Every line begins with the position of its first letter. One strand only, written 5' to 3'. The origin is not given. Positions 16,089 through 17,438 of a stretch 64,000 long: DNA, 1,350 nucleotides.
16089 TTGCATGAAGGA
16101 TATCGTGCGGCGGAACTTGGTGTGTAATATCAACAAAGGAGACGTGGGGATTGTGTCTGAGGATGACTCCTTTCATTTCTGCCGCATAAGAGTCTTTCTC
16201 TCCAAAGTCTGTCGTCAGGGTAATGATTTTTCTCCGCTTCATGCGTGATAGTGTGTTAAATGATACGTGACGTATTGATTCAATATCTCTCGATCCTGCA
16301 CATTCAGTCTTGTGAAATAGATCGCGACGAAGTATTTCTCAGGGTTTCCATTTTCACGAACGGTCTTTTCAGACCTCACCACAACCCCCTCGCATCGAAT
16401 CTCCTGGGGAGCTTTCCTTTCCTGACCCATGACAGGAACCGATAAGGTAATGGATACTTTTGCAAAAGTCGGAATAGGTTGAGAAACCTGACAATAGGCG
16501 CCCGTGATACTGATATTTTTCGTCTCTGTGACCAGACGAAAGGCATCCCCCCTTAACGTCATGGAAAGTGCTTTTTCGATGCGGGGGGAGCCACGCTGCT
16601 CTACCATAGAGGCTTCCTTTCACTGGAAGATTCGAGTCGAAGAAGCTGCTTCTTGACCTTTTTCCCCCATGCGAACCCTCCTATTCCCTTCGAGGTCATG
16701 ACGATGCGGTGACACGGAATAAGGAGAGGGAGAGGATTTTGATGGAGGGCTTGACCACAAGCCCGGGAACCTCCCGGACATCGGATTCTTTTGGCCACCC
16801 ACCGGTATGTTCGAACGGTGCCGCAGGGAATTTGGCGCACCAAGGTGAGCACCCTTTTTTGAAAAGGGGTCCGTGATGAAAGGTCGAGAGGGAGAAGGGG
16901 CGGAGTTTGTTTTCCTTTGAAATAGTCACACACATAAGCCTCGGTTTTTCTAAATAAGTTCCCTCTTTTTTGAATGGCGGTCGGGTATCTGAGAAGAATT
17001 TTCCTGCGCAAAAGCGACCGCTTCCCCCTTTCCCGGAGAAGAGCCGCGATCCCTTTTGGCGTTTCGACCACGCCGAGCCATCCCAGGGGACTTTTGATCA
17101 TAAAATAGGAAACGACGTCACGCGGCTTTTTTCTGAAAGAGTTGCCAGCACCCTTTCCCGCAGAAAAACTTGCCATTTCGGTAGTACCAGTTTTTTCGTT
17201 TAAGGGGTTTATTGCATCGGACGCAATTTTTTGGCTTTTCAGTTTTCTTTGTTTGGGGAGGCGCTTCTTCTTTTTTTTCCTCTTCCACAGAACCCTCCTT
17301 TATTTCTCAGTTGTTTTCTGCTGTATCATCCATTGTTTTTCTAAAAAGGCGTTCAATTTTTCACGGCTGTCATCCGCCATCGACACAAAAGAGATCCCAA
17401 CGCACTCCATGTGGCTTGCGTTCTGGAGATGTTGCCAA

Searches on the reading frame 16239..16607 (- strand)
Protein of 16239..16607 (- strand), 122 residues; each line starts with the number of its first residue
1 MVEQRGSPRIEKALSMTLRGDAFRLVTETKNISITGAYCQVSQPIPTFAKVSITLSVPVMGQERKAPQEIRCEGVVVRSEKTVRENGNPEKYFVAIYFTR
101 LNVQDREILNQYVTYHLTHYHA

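Call 3: search_protein_families(library=pfam, proteins=[window:16239-16607:-], max_evalue=1)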
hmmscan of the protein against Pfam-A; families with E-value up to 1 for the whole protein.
window:16239-16607:- (122 aa): 1 family
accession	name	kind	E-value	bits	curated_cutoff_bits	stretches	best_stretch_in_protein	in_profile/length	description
PF07238.19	PilZ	-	2.5e-09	37.8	22.5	1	3-113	1-100/102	PilZ domain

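Call 4: search_protein_families(library=ncbifam, proteins=[window:16239-16607:-], max_evalue=1)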
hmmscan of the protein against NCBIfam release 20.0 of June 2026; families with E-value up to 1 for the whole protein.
window:16239-16607:- (122 aa): 1 family
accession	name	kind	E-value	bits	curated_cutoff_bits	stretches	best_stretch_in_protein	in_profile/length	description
TIGR02266.1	gmx_TIGR02266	paralog_domain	0.0015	18.6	68.7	1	9-113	1-95/96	TIGR02266 family protein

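Call 48: search_protein_families(library=padloc, proteins=[window:16239-16607:-], max_evalue=0.1)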
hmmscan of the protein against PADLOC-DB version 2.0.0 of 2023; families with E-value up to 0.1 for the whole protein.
window:16239-16607:- (122 aa): 0 families

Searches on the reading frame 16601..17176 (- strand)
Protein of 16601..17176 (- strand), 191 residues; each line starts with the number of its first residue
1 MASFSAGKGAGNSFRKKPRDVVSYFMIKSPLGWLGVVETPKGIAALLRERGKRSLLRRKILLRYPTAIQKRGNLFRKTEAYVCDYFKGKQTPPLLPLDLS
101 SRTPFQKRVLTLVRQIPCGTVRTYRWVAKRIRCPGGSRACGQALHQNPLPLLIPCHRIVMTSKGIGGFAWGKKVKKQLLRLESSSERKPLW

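Call 3: search_protein_families(library=pfam, proteins=[window:16601-17176:-], max_evalue=1)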
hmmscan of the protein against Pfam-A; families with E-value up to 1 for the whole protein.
window:16601-17176:- (191 aa): 2 families
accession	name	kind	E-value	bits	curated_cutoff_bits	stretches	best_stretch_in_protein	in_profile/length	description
PF01035.26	DNA_binding_1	-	3.1e-28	97.9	27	1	104-183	1-80/81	6-O-methylguanine DNA methyltransferase, DNA binding domain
PF02870.21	Methyltransf_1N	-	0.073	14.1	21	1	24-99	3-71/71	6-O-methylguanine DNA methyltransferase, ribonuclease-like domain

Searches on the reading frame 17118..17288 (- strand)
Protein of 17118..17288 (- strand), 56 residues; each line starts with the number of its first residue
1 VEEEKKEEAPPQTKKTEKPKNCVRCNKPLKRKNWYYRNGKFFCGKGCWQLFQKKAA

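Call 38: search_protein_families(library=pfam, proteins=[window:17118-17288:-], max_evalue=0.01)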
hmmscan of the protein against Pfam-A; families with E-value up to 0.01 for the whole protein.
window:17118-17288:- (56 aa): 2 families
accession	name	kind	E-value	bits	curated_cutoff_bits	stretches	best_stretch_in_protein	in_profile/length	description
PF00412.28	LIM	-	0.0011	19.6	22.9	1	21-48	28-55/58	LIM domain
PF04570.20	zf-FLZ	-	0.0068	16.3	23.4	1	20-48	14-44/54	zinc-finger of the FCS-type, C2-C2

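Call 48: search_protein_families(library=padloc, proteins=[window:17118-17288:-], max_evalue=0.1)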
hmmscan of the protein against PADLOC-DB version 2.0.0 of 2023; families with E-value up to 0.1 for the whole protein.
window:17118-17288:- (56 aa): 0 families

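Call 77: find_homologous_proteins(query=window:17118-17288:-, max_evalue=0.01)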
Query window:17118-17288:- (56 aa): 3 proteins with E <= 0.01 among 3 candidates.
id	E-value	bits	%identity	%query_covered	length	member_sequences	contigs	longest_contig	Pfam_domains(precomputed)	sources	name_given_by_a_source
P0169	3.6e-20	88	78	91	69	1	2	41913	-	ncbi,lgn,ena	-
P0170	2.6e-18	83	90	75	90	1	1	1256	-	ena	-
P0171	3.5e-11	60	57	95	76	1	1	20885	-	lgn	-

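Call 78: find_encoding_contigs(protein=P0171, flank=6000, max_places=2)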
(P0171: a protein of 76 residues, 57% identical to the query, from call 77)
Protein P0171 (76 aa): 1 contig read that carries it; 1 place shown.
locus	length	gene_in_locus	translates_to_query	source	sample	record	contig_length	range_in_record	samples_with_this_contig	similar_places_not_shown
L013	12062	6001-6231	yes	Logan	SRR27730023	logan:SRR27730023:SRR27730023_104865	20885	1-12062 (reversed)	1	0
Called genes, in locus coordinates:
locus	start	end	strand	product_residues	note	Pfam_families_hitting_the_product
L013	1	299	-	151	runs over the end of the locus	PF02481:DNA_processg_A (weak), PF18306:LDcluster4, PF03641:Lysine_decarbox (weak)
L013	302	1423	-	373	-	PF00990:GGDEF, PF07238:PilZ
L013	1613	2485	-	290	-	PF00990:GGDEF, PF07238:PilZ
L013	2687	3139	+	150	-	PF01927:Mut7-C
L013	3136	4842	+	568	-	PF14716:HHH_8, PF14520:HHH_5, PF14791:DNA_pol_B_thumb, PF01876:RNase_P_p30 (weak), PF02811:PHP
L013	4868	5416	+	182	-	PF04545:Sigma70_r4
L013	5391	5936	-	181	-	PF00156:Pribosyltran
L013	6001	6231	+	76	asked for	-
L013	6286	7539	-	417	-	-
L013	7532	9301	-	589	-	PF06068:TIP49, PF00004:AAA, PF17862:AAA_lid_3, PF01434:Peptidase_M41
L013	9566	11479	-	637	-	PF11832:DUF3352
